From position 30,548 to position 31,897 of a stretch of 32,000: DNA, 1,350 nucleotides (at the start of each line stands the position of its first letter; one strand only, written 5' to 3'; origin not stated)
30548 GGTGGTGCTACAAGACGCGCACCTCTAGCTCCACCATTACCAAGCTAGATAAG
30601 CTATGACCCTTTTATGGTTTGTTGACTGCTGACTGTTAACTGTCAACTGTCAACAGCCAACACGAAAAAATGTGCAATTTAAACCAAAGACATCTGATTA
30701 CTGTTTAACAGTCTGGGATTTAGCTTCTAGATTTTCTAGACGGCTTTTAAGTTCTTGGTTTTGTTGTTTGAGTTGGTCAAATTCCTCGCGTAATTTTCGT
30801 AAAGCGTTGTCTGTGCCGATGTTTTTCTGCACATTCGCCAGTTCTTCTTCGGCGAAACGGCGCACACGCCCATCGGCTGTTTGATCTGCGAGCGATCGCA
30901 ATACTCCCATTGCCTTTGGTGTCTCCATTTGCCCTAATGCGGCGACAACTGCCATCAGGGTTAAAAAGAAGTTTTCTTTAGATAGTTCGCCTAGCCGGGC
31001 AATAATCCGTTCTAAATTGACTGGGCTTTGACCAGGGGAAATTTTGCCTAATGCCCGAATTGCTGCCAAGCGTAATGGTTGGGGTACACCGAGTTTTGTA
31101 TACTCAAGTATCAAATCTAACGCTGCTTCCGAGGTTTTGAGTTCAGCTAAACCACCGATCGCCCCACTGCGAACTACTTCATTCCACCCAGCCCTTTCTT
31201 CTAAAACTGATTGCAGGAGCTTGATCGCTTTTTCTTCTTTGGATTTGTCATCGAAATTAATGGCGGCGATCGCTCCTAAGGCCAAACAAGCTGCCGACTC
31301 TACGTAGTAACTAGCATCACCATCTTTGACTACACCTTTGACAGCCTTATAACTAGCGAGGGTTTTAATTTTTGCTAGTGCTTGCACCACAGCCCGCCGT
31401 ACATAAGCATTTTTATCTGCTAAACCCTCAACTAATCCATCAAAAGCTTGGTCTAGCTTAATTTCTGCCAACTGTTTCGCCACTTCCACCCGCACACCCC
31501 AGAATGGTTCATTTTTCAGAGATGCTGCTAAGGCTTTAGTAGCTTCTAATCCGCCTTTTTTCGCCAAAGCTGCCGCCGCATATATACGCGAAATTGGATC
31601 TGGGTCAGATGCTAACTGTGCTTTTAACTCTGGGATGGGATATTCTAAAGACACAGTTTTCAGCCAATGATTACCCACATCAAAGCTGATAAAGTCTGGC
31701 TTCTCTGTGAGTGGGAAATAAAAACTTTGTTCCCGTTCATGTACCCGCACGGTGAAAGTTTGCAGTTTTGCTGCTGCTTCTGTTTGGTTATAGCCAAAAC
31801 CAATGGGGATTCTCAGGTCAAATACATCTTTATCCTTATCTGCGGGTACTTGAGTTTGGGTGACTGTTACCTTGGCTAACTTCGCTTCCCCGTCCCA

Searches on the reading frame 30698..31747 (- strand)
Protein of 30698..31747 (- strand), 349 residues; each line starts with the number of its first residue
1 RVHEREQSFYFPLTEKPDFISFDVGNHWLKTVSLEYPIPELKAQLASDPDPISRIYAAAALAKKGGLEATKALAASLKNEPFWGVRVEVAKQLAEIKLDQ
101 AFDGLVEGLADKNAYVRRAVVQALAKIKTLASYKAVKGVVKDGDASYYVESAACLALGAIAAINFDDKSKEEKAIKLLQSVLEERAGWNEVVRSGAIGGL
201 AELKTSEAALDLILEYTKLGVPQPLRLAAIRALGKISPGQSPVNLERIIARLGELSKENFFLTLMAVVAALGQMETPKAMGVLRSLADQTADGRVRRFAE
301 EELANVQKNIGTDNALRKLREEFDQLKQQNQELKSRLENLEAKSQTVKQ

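Call 27: search_protein_families(library=pfam, proteins=[window:30698-31747:-], max_evalue=0.01)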
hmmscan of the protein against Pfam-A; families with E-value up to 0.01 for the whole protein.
window:30698-31747:- (349 aa): 8 families
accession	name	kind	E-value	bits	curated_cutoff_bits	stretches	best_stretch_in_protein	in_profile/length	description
PF13646.12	HEAT_2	-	1.9e-33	115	27.7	5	38-125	1-88/88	HEAT repeats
PF03130.22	HEAT_PBS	-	4.9e-10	39.3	20.9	0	85-111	1-27/27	PBS lyase HEAT-like repeat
PF02985.28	HEAT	-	6.1e-09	35.8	23.5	0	104-127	4-27/31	HEAT repeat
PF13513.12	HEAT_EZ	-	5.2e-06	27.3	27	0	98-127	26-55/55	HEAT-like repeat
PF12755.13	Vac14_Fab1_bd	-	0.00036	21.5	22.1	0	281-329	31-76/97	Vacuolar 14 Fab1-binding region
PF18699.6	MRPL52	-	0.0023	18.5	26.6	1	272-346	9-84/92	Mitoribosomal protein mL52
PF12717.13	Cnd1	-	0.0026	18.2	26.4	0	99-141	20-61/162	non-SMC mitotic condensation complex subunit 1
PF00170.26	bZIP_1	-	0.0088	16.6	27.6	0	317-349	29-61/64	bZIP transcription factor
